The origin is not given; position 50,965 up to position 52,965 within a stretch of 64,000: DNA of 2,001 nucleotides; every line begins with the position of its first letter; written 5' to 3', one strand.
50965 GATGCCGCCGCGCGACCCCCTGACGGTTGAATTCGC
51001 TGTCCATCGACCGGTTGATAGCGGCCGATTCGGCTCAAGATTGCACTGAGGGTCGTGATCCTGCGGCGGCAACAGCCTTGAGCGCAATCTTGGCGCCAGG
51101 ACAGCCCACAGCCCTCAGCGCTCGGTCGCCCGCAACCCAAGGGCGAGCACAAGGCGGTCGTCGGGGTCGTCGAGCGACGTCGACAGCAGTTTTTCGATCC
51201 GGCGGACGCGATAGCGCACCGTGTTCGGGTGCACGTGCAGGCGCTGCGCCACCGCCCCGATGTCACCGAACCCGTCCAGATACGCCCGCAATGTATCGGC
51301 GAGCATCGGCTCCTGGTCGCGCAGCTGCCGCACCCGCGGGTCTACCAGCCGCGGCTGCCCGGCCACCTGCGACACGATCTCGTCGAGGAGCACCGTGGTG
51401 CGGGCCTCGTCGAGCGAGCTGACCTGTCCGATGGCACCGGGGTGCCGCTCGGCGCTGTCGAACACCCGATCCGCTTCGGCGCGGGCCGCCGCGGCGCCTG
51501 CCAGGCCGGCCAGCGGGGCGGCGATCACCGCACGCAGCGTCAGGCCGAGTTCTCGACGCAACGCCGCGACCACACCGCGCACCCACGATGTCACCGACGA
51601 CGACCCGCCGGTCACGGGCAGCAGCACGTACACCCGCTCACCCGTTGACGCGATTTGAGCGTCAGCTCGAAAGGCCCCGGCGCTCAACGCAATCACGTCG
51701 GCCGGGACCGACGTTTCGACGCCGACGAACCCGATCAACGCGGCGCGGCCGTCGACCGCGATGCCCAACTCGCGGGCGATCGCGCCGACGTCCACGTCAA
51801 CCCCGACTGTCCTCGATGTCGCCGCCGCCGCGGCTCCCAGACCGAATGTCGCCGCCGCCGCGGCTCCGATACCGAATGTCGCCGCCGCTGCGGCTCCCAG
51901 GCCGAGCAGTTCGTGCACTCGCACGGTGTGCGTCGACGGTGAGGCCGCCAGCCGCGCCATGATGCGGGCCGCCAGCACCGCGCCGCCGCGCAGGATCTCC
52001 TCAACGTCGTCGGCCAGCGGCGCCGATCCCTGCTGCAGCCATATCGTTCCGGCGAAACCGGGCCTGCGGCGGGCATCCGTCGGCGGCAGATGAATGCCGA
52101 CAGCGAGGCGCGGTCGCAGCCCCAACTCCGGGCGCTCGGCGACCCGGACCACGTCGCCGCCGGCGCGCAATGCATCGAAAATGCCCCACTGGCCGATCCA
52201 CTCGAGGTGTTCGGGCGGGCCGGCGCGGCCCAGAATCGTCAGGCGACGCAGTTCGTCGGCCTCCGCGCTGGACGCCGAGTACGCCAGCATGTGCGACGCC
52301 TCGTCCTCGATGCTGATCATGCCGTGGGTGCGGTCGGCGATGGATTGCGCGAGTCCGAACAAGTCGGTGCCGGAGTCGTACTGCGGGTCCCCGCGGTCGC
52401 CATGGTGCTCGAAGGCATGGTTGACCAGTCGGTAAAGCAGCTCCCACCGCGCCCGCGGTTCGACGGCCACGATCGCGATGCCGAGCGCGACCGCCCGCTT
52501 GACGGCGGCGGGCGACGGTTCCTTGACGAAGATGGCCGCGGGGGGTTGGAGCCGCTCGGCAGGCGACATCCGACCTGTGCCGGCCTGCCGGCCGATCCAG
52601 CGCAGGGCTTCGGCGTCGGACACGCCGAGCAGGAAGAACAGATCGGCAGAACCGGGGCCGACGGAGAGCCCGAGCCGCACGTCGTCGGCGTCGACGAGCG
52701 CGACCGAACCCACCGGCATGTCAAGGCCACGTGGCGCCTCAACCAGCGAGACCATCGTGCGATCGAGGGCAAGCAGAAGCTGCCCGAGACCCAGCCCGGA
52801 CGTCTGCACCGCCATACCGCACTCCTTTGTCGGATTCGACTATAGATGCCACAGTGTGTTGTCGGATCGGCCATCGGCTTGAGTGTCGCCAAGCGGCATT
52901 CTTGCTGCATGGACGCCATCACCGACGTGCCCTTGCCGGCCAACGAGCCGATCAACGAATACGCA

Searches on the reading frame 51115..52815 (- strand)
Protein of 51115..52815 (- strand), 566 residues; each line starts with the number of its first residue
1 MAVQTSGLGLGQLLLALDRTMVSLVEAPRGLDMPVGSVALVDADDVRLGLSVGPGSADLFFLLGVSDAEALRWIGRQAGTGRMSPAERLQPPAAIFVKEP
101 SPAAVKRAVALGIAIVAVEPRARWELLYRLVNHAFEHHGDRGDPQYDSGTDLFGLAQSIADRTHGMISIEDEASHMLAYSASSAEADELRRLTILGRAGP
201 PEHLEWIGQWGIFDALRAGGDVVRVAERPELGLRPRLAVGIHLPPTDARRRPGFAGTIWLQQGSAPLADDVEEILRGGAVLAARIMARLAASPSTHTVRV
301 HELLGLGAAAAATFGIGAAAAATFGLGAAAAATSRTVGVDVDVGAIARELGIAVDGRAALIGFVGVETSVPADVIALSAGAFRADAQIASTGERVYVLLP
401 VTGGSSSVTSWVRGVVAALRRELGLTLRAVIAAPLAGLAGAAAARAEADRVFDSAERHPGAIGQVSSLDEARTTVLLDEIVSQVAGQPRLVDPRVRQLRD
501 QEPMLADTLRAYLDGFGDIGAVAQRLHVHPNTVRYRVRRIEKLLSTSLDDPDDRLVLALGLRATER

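Call 55: search_protein_families(library=pfam, proteins=[window:51115-52815:-], max_evalue=0.00001)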
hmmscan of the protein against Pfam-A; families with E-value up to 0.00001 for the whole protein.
window:51115-52815:- (566 aa): 1 family
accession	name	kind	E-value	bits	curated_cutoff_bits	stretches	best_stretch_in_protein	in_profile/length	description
PF13556.12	HTH_30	-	6.1e-23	80.8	27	1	505-563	1-59/59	PucR C-terminal helix-turn-helix domain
